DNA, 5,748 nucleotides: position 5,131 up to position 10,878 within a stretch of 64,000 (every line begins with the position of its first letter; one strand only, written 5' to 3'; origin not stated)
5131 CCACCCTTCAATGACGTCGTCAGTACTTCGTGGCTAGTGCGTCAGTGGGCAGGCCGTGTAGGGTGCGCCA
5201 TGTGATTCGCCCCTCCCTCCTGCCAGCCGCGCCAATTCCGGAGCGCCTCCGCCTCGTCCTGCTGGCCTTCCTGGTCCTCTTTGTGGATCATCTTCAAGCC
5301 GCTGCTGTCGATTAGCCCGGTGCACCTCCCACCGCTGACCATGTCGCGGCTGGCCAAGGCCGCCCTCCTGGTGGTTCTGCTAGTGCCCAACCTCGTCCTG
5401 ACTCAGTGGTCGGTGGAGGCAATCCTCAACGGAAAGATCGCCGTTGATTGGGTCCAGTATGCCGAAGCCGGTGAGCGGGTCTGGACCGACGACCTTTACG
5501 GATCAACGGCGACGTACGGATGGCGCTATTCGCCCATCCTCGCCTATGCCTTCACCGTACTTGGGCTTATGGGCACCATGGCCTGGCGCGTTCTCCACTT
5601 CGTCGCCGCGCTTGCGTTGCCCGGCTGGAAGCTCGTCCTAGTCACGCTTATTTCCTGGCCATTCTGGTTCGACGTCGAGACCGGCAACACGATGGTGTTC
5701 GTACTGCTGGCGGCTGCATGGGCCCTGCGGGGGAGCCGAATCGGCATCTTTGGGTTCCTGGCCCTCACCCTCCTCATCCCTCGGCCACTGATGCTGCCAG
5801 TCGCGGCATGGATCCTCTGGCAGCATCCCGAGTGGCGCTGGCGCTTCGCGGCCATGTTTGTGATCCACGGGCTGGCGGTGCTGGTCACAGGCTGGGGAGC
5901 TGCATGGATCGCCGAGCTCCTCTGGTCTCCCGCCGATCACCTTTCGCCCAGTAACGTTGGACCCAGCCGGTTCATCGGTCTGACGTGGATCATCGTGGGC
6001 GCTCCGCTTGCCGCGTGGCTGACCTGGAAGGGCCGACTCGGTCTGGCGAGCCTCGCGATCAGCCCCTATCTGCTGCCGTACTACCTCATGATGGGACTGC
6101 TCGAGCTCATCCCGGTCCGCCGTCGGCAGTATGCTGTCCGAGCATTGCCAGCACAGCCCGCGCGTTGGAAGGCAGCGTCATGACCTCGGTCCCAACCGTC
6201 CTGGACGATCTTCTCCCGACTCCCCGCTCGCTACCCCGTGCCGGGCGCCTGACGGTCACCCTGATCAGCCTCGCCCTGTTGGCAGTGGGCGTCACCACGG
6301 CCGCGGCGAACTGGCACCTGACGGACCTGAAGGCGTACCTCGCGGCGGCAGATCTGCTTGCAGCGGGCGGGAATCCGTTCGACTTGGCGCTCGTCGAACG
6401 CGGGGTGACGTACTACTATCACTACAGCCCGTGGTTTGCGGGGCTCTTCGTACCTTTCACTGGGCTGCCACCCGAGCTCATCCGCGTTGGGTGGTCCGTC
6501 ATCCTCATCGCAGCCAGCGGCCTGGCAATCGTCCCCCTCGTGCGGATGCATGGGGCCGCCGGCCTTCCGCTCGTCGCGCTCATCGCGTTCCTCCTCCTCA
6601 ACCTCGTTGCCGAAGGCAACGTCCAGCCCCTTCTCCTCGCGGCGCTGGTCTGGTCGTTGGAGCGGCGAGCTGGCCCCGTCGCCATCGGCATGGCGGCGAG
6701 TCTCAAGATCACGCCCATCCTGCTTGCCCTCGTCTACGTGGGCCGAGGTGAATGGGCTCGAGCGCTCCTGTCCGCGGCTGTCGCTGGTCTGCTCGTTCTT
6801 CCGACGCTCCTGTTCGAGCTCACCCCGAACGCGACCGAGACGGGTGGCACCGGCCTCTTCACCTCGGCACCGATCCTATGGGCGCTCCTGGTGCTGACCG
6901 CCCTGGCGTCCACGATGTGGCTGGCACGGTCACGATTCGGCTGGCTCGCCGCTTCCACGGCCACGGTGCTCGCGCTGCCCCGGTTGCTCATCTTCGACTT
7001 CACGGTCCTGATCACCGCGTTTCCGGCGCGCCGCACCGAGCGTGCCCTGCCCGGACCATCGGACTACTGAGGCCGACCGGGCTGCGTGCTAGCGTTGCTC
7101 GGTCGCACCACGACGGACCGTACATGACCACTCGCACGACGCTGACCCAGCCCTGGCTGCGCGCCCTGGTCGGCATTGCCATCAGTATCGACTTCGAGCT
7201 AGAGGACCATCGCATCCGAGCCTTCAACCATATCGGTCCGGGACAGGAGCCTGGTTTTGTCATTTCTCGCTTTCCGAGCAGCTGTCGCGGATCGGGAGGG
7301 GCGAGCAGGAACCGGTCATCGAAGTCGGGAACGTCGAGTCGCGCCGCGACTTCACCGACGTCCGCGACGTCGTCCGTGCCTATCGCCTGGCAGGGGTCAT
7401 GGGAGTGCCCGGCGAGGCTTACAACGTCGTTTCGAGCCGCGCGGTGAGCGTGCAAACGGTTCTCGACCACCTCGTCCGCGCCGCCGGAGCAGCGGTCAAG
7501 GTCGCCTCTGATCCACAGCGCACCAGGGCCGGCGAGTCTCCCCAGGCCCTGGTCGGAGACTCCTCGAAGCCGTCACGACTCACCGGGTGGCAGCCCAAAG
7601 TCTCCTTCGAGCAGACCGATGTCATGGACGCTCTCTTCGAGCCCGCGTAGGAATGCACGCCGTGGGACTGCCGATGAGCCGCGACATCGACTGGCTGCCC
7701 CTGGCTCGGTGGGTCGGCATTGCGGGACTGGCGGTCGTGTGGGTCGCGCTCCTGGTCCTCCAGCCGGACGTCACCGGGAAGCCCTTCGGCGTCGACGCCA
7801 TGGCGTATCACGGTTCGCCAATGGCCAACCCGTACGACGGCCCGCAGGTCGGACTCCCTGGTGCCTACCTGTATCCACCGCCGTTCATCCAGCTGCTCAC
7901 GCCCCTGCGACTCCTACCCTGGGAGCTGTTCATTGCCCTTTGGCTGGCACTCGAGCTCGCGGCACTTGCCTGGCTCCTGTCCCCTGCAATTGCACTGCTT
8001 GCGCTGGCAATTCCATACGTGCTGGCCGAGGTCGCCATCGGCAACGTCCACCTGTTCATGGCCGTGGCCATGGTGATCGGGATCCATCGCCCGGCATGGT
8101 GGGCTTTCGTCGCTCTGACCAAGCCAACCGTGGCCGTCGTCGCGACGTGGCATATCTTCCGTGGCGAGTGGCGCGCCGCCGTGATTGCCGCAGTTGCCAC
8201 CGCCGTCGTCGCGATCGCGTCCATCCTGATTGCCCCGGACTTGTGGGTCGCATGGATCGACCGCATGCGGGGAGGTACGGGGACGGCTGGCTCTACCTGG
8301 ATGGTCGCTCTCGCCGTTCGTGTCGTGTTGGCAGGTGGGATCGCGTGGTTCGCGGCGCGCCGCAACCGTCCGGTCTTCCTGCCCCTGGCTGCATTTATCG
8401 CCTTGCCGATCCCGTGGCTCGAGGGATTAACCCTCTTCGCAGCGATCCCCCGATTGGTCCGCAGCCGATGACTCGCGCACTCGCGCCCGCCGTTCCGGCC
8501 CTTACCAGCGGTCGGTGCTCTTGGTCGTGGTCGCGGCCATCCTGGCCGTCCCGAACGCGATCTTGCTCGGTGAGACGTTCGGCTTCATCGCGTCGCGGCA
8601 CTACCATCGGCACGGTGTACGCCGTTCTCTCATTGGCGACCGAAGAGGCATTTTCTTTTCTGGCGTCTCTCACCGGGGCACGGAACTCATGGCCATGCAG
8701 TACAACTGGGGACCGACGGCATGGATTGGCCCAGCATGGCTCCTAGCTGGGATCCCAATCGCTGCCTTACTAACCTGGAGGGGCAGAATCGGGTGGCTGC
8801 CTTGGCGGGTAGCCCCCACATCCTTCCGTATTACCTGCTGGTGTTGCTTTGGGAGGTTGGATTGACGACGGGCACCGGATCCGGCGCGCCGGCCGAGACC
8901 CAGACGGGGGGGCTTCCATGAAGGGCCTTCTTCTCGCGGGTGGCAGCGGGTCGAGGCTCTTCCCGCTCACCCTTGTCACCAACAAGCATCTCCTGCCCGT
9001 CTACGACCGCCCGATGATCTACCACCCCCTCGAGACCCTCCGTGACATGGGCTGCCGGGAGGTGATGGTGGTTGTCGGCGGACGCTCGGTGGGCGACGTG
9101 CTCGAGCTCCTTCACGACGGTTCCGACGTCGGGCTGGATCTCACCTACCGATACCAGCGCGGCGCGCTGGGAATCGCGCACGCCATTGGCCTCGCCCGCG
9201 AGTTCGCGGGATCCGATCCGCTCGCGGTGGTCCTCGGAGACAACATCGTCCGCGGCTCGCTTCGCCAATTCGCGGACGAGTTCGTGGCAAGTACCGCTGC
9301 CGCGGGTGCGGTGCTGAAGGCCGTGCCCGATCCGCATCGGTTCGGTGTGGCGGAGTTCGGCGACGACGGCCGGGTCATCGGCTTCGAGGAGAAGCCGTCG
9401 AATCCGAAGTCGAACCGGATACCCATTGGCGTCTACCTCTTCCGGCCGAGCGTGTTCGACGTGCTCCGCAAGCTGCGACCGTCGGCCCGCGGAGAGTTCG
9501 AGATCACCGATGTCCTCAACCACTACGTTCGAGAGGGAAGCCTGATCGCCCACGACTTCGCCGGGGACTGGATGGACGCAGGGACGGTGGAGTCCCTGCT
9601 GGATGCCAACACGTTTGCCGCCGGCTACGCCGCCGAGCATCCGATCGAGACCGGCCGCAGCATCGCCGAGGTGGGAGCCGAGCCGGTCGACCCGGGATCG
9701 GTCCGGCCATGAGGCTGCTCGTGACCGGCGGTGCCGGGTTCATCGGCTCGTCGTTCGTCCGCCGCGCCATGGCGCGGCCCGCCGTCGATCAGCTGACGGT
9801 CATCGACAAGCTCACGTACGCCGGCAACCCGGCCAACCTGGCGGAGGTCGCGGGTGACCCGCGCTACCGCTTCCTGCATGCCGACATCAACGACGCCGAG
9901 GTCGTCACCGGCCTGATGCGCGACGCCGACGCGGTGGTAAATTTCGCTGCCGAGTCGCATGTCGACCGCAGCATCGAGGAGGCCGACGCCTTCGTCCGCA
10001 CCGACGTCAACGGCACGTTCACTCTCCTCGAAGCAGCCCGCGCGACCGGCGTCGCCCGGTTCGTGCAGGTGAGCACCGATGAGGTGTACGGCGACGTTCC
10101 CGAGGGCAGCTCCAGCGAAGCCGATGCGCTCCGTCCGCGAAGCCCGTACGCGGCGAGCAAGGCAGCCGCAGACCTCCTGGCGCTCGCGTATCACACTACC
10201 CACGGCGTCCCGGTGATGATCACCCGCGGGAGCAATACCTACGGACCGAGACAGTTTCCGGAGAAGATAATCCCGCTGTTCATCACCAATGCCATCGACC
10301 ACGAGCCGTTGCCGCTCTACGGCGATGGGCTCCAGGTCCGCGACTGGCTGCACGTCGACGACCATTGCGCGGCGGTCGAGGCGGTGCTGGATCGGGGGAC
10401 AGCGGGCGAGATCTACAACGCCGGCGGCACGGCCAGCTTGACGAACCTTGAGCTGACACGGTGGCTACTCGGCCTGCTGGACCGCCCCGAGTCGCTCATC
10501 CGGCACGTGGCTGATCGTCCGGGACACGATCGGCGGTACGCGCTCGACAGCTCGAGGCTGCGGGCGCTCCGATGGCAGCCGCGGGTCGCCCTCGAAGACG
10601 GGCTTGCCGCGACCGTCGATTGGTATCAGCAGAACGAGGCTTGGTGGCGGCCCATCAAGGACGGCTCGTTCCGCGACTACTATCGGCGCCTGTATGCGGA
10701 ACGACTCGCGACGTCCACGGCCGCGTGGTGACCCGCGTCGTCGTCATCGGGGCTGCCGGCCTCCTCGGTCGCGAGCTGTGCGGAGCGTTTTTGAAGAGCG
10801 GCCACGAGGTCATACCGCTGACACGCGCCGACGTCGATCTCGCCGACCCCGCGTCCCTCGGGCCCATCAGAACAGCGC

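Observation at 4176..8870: Tandem array of four GT87/DUF2029 membrane glycosyltransferase paralogs plus a fifth at 26.3 kb, with pseudogene debris between them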

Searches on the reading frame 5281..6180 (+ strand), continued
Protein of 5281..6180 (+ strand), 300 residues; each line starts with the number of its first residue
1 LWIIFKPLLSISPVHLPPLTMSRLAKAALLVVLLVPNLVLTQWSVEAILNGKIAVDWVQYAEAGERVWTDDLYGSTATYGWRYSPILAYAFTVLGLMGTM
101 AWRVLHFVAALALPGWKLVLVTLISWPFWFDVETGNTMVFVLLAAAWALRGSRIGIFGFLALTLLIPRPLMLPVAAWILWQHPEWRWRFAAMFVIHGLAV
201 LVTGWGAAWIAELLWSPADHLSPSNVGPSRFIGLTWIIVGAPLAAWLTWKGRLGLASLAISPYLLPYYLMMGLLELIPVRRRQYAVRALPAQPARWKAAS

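Call 77: search_protein_families(library=pfam, alignment_id=A1, max_evalue=1)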
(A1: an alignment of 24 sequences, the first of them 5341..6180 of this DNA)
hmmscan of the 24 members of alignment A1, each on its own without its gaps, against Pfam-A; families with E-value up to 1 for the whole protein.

A. member 1, window:5341-6180:+ (280 aa): 0 families

B. families by the number of members that match (of 24 scanned): 5 families
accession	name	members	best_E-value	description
PF19473.4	DUF6010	1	0.0097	Family of unknown function (DUF6010)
PF13150.11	TraL_transposon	1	0.18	Conjugative transposon protein TraL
PF12173.13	BacteriocIIc_cy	1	0.26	Bacteriocin class IIc cyclic gassericin A-like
PF00446.22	GnRH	1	0.29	Gonadotropin-releasing hormone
PF07850.20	Renin_r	1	0.34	Renin receptor-like transmembrane spanning segment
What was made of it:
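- On GT87 (Pfam PF09594), applied to c2 and the c2-type remnant: None of 24 c2-type proteins hits GT87 or any GT-C Pfam family at E <= 1 (call 77).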

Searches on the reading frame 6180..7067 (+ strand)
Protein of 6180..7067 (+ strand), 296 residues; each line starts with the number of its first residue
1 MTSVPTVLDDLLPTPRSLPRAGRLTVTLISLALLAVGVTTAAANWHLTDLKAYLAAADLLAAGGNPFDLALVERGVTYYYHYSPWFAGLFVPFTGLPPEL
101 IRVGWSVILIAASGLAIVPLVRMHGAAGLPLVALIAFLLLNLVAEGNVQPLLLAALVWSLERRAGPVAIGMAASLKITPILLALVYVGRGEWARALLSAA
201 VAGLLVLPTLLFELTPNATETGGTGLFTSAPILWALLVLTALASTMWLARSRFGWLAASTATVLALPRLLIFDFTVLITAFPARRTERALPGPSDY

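Call 4: search_protein_families(library=pfam, proteins=[window:6180-7067:+], max_evalue=0.1)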
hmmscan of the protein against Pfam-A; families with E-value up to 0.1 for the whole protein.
window:6180-7067:+ (296 aa): 1 family
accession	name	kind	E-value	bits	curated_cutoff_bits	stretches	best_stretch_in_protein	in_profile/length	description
PF09594.16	GT87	-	6.8e-12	46.1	25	1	80-212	1-147/237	Glycosyltransferase family 87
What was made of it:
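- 6180..7070 (+): c3: 296-aa short GT87-type paralogue; its start overlaps the c2 stop (ATGA). Pfam GT87 46.1 bits (call 4).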

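Call 8: search_protein_families(library=ncbifam, proteins=[window:6180-7067:+], max_evalue=0.1)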
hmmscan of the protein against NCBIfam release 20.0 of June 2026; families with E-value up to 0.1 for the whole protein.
window:6180-7067:+ (296 aa): 1 family
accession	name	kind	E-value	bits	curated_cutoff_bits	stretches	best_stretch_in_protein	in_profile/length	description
NF009915.0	PRK13375.1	equivalog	3.1e-09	35.9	413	1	23-203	33-228/425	mannosyltransferase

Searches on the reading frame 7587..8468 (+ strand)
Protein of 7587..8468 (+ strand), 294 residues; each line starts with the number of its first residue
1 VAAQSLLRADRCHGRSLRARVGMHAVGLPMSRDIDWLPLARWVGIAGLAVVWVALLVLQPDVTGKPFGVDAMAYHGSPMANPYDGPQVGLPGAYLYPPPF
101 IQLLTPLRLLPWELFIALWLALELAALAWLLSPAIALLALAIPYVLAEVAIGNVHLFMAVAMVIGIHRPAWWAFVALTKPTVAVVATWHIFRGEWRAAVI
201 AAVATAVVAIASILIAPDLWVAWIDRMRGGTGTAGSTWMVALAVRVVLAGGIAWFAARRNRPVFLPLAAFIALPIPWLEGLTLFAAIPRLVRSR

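Call 4: search_protein_families(library=pfam, proteins=[window:7587-8468:+], max_evalue=0.1)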
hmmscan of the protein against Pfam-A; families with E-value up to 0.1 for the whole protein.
window:7587-8468:+ (294 aa): 1 family
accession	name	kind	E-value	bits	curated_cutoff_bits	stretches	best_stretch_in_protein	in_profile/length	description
PF09594.16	GT87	-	1.7e-09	38.3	25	1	94-272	1-203/237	Glycosyltransferase family 87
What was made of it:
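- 7653..8471 (+): c4: 272-aa short GT87-type paralogue of the c4/c5 clade (D-A-M-A-Y, Y-L-Y-P-P, G-N-V-H, L-T-K). Pfam GT87 38.3 bits (call 4).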

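Call 8: search_protein_families(library=ncbifam, proteins=[window:7653-8468:+], max_evalue=0.1)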
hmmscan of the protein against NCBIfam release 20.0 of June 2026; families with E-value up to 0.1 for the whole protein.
window:7653-8468:+ (272 aa): 1 family
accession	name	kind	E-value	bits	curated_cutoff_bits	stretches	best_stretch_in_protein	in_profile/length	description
TIGR01167.1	LPXTG_anchor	domain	0.015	15.9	15.9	1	209-239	5-33/34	LPXTG cell wall anchor domain-containing protein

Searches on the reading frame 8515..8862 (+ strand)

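Call 4: search_protein_families(library=pfam, proteins=[window:8515-8862:+], max_evalue=0.1)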
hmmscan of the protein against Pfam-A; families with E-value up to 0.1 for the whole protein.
window:8515-8862:+ (116 aa): 1 family
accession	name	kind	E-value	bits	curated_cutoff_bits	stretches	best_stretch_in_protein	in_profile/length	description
PF04633.17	Herpes_BMRF2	-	0.041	13.6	25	1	4-51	151-196/349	Herpesvirus BMRF2 protein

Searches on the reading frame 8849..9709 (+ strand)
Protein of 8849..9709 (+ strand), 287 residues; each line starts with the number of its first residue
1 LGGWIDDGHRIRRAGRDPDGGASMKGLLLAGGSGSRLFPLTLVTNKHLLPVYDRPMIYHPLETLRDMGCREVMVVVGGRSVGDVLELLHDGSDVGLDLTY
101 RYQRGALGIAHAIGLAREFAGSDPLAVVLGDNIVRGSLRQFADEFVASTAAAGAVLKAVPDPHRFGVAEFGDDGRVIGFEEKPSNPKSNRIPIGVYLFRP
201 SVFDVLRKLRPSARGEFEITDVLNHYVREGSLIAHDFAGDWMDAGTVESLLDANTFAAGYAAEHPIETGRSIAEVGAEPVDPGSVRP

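Call 26: search_protein_families(library=pfam, proteins=[window:8849-9709:+], max_evalue=0.001)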
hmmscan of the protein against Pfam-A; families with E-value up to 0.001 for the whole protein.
window:8849-9709:+ (287 aa): 2 families
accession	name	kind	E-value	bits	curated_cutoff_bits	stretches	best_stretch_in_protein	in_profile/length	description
PF00483.29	NTP_transferase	-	1.1e-55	189.3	21.2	1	25-257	1-242/245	Nucleotidyl transferase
PF12804.13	NTP_transf_3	-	5.5e-12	46.6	27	1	26-209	1-144/160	MobA-like NTP transferase domain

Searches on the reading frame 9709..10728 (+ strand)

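Call 26: search_protein_families(library=pfam, proteins=[window:9709-10728:+], max_evalue=0.001)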
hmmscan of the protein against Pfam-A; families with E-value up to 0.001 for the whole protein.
window:9709-10728:+ (340 aa): 8 families
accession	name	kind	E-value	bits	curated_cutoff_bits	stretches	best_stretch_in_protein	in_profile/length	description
PF16363.11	GDP_Man_Dehyd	-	1.5e-70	238.8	27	1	4-300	1-330/332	GDP-mannose 4,6 dehydratase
PF01370.27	Epimerase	-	1.7e-66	224.5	20.9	1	4-239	2-240/240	NAD dependent epimerase/dehydratase family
PF02719.21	Polysacc_synt_2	-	1e-17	64.7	20.2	1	3-256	1-246/293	Polysaccharide biosynthesis protein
PF01073.25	3Beta_HSD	-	3.8e-17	62.7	22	1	4-216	1-218/280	3-beta hydroxysteroid dehydrogenase/isomerase family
PF04321.23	RmlD_sub_bind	-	1.4e-15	57.6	27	1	1-253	1-227/287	RmlD substrate binding domain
PF13460.12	NAD_binding_10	-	4.6e-12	46.6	27.2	1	7-157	1-131/184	NAD(P)H-binding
PF07993.18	NAD_binding_4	-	2.1e-10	40.7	20.1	1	6-179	2-209/258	Male sterility protein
PF03435.24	Sacchrp_dh_NADP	-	6.1e-05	23.8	25.1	1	8-82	5-78/129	Saccharopine dehydrogenase NADP binding domain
